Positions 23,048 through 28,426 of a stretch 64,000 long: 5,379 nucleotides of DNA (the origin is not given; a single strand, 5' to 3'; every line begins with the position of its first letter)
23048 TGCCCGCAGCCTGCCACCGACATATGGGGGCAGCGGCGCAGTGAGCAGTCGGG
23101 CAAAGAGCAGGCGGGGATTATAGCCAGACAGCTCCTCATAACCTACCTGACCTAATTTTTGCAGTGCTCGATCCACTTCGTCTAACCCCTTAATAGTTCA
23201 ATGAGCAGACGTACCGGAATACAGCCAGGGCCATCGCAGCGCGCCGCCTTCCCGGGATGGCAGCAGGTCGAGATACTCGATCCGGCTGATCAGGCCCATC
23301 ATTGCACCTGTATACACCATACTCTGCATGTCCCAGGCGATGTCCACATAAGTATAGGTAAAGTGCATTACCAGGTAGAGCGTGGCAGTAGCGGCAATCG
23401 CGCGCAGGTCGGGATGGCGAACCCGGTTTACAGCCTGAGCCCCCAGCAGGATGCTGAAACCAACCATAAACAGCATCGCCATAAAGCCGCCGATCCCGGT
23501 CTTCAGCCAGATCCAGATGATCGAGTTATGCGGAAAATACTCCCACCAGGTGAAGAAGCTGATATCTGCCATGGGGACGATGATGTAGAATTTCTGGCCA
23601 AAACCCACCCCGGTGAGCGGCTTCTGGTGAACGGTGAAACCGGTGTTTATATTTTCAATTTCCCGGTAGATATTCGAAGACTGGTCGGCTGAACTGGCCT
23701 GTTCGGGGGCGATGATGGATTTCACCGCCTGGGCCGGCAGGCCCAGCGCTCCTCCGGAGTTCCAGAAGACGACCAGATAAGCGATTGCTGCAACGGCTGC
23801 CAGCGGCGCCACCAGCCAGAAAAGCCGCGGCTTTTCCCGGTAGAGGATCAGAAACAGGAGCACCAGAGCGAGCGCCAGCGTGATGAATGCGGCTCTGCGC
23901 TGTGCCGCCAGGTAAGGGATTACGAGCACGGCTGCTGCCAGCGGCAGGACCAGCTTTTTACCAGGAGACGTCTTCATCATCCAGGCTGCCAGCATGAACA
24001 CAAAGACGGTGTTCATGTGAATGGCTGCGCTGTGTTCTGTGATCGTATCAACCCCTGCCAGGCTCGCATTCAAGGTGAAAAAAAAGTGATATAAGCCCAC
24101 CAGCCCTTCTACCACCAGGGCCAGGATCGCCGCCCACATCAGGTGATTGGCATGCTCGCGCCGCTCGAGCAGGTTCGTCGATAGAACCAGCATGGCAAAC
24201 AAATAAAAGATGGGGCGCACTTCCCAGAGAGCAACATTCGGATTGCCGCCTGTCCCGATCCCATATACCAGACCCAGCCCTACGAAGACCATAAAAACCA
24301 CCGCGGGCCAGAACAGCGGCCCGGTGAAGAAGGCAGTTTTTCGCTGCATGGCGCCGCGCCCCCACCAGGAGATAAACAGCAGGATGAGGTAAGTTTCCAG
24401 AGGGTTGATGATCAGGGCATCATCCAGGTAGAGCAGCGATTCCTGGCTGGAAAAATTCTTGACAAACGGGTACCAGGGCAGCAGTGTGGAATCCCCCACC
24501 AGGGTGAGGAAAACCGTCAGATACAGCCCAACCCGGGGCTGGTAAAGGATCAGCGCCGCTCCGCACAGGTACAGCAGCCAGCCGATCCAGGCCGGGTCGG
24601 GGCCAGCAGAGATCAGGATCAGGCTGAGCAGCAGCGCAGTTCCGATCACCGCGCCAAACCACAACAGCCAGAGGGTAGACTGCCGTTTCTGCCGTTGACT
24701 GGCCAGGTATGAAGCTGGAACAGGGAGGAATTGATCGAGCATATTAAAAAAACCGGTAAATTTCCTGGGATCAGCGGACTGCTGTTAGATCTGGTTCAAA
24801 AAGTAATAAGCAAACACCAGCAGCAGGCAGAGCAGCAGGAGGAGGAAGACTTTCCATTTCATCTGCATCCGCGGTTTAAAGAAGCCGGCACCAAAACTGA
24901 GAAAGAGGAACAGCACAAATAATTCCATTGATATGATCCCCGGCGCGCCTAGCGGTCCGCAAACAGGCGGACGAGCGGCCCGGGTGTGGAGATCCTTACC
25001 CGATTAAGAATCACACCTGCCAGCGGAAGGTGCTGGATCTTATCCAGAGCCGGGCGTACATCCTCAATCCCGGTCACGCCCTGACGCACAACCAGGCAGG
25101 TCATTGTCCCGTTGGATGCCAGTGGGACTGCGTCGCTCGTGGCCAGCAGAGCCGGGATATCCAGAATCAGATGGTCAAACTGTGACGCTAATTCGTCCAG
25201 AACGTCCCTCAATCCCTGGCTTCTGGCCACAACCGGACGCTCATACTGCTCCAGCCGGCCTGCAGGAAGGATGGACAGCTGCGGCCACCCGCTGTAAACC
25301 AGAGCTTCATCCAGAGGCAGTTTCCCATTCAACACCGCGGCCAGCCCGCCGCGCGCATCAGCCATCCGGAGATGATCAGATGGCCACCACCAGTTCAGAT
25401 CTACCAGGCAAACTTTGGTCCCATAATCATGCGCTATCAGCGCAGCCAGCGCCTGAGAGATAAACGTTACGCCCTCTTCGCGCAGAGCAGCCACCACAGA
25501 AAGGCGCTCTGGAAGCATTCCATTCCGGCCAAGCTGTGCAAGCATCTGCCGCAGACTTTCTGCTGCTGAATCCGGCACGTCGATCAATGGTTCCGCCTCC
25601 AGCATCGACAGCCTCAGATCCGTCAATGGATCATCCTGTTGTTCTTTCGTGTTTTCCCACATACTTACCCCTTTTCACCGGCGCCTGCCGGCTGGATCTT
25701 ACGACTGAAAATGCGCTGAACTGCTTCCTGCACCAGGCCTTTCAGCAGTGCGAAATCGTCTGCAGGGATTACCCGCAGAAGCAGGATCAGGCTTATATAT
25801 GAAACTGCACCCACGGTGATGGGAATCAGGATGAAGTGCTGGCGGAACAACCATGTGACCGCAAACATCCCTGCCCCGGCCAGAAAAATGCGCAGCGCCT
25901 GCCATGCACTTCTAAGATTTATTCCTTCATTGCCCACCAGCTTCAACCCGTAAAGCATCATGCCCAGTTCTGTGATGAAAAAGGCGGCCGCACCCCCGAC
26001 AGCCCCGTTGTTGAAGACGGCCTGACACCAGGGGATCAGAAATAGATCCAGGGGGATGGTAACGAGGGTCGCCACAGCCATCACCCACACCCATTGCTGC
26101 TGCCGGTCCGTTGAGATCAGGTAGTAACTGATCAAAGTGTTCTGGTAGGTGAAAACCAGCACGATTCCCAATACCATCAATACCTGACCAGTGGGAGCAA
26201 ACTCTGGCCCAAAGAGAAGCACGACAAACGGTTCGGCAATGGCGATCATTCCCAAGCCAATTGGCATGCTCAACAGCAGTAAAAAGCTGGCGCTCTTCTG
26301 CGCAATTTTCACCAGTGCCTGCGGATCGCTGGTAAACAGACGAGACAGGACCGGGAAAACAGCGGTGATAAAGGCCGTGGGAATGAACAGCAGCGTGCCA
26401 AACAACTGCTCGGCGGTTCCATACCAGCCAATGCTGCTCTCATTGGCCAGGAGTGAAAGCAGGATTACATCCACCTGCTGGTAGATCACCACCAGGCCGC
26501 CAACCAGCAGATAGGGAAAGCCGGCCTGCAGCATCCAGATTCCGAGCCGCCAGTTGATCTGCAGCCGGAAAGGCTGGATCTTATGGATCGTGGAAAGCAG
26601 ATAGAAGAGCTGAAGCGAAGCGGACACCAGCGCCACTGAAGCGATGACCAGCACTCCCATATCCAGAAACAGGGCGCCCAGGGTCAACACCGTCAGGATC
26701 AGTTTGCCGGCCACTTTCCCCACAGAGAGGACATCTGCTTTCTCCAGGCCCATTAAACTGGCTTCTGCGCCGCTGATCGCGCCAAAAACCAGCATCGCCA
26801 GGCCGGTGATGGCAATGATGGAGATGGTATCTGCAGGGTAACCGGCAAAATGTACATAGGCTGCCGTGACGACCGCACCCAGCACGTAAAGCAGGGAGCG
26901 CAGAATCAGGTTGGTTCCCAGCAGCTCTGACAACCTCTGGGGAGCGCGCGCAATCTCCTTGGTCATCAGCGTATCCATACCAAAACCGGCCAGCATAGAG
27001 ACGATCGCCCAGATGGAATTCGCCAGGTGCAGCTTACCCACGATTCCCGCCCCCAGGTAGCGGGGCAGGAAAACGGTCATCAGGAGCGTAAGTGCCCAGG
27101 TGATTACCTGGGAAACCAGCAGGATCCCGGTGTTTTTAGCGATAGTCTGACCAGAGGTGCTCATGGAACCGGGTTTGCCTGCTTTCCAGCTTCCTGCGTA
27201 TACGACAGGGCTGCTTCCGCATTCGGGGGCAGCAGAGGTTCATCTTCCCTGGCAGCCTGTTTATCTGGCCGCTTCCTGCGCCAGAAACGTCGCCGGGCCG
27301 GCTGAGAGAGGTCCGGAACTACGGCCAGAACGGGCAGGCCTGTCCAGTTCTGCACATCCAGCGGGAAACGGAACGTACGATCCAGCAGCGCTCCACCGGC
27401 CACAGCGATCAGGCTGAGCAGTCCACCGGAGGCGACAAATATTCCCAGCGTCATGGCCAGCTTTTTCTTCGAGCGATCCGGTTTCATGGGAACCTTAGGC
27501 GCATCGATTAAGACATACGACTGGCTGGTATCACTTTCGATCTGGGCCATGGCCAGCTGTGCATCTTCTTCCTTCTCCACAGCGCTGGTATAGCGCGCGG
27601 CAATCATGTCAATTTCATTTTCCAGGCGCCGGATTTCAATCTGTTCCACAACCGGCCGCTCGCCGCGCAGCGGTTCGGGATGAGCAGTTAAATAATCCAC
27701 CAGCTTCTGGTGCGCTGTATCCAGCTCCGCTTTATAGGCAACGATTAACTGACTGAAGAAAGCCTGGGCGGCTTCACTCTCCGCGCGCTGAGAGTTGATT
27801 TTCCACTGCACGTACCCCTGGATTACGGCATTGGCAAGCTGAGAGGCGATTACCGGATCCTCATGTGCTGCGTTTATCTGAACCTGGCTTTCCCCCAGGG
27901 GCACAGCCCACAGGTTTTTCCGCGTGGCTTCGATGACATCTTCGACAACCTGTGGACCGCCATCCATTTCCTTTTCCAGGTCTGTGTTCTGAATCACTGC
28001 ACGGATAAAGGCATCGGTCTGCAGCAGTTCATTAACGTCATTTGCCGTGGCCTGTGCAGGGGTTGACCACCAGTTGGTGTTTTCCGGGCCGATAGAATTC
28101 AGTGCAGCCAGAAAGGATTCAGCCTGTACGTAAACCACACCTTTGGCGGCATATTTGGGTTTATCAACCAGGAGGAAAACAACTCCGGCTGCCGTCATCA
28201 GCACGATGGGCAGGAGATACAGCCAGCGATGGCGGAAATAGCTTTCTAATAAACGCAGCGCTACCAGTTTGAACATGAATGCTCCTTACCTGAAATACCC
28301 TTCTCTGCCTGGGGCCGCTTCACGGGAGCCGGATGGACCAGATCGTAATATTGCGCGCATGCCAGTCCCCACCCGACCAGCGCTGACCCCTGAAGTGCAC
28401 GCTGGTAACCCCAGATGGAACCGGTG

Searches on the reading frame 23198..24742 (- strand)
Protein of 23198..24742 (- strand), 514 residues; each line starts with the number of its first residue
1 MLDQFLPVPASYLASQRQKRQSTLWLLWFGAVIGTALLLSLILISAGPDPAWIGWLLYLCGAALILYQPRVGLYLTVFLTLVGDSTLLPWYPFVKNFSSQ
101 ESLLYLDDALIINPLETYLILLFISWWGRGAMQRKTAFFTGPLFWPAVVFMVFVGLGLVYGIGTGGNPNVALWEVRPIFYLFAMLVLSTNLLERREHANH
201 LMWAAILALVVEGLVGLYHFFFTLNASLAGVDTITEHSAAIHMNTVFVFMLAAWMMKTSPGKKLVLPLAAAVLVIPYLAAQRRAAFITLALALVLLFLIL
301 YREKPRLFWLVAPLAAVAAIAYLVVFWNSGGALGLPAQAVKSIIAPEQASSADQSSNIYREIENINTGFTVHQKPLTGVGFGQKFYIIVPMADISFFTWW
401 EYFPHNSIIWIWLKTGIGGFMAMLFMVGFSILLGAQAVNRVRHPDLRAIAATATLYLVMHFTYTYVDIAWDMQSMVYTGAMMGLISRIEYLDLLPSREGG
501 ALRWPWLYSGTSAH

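Call 52: search_protein_families(library=pfam, proteins=[window:23198-24742:-], max_evalue=0.0001)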
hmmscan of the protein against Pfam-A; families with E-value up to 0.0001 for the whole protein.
window:23198-24742:- (514 aa): 1 family
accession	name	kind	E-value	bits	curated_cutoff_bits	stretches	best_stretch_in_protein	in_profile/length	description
PF04932.20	Wzy_C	-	2e-11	44.4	31.7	1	270-423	3-148/149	O-Antigen ligase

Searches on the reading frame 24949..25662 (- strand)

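Call 52: search_protein_families(library=pfam, proteins=[window:24949-25662:-], max_evalue=0.0001)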
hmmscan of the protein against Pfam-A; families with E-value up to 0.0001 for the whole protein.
window:24949-25662:- (237 aa): 1 family
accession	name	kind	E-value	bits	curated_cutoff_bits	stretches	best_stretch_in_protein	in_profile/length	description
PF06564.18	CBP_BcsQ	-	5.5e-05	23.2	21.3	1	63-188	13-141/234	Cellulose biosynthesis protein BcsQ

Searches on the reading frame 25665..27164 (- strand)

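Call 52: search_protein_families(library=pfam, proteins=[window:25665-27164:-], max_evalue=0.0001)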
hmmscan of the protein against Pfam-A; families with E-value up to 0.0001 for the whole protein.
window:25665-27164:- (499 aa): 2 families
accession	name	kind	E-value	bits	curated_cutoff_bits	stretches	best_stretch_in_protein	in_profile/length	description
PF01943.22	Polysacc_synt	-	1.7e-22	80.6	28.2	1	9-277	2-274/274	Polysaccharide biosynthesis protein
PF13440.11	Polysacc_synt_3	-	9.5e-16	58.3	23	1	43-324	12-290/293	Polysaccharide biosynthesis protein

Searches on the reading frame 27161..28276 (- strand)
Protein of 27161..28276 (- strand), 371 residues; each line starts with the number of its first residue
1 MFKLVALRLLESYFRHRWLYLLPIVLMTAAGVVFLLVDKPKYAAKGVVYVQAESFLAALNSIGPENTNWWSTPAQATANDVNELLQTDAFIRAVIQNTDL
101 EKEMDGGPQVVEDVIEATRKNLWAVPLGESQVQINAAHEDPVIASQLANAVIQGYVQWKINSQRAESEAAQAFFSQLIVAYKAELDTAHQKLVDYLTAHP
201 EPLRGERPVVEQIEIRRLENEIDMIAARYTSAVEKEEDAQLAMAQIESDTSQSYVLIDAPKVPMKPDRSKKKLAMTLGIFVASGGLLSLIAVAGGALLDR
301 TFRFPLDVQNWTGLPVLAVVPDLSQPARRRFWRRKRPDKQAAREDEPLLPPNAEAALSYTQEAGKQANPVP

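Call 52: search_protein_families(library=pfam, proteins=[window:27161-28276:-], max_evalue=0.0001)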
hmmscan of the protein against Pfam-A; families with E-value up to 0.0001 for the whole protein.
window:27161-28276:- (371 aa): 1 family
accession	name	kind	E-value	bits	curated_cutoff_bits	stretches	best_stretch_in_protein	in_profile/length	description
PF02706.20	Wzz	-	5.2e-07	30.3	25.5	1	8-97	7-90/91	Chain length determinant protein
